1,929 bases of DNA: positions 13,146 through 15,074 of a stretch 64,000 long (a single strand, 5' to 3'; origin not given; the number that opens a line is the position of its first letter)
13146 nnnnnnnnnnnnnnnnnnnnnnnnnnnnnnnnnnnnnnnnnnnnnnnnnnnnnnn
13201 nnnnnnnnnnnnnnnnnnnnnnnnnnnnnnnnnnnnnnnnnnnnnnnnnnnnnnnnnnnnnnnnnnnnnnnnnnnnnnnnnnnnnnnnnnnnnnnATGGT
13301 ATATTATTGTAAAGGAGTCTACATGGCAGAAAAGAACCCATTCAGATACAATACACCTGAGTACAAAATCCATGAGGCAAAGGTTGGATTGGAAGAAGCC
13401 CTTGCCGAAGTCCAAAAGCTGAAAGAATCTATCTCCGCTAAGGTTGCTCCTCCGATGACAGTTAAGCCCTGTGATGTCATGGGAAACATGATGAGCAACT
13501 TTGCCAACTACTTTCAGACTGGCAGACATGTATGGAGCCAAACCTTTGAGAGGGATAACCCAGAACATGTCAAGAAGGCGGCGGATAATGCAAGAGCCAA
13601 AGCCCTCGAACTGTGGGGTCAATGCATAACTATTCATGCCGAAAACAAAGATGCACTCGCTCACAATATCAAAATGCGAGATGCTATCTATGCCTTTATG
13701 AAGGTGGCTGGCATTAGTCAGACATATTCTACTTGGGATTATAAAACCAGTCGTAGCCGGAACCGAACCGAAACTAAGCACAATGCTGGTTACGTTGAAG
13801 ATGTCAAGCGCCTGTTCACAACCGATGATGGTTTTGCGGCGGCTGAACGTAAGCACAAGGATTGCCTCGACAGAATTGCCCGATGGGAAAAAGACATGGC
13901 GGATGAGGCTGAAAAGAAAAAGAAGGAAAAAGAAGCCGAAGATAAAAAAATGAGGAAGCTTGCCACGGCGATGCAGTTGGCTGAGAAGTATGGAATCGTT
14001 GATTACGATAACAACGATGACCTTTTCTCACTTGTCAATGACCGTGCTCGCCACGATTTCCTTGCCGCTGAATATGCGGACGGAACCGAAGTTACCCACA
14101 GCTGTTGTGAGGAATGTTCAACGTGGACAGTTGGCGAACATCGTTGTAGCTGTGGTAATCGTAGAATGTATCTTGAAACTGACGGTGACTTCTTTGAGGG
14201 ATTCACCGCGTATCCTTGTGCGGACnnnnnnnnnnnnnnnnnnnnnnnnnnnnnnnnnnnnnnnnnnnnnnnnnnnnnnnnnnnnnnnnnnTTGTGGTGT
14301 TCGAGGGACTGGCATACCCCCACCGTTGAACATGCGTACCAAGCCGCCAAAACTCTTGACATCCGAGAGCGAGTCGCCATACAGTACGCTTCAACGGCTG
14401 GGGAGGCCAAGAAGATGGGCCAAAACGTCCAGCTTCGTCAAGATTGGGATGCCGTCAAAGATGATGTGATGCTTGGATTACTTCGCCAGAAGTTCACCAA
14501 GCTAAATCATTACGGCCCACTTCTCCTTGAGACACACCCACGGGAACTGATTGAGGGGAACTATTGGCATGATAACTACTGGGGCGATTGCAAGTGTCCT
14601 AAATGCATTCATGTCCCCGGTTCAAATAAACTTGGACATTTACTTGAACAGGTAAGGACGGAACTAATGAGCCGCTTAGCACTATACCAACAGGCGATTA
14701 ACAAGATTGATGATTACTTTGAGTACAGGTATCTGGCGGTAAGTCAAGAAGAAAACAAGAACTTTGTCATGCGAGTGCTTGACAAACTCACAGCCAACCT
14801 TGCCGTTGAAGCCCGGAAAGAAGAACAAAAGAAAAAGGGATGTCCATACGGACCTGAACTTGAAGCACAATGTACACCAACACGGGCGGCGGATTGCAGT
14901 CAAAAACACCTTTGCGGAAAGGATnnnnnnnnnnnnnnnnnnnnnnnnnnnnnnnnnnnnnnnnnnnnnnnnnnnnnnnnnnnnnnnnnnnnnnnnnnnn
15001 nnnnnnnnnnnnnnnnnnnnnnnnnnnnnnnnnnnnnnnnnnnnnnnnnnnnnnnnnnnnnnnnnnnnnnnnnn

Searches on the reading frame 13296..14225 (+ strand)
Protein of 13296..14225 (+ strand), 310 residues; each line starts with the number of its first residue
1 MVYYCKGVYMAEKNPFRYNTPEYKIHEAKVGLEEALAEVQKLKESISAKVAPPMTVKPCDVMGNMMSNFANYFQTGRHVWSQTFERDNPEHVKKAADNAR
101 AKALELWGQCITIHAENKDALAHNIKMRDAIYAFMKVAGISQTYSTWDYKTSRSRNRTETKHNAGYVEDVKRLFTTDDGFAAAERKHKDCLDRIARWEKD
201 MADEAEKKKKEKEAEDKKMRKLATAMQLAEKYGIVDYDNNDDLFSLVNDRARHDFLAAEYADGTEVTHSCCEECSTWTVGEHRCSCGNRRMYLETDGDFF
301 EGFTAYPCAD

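Call 11: search_protein_families(library=phrogs, proteins=[window:13296-14225:+], max_evalue=0.00001)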
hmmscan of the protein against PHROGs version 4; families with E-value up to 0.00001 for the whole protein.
window:13296-14225:+ (310 aa): 1 family
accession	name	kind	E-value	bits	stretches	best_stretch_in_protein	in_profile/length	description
phrog_12643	-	unknown function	4.8e-11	43.3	1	111-258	130-273/361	-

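Call 38: search_protein_families(library=pfam, proteins=[window:13296-14225:+], max_evalue=0.001)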
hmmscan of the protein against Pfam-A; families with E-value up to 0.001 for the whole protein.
window:13296-14225:+ (310 aa): 0 families

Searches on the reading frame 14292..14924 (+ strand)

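Call 24: search_protein_families(library=pfam, proteins=[window:14292-14924:+], max_evalue=0.001)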
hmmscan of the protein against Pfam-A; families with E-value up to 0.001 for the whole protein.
window:14292-14924:+ (211 aa): 1 family
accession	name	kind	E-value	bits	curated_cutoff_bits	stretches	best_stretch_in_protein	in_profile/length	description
PF08719.17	NADAR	-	1.7e-19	71.1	35.1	1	9-125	37-162/163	NADAR domain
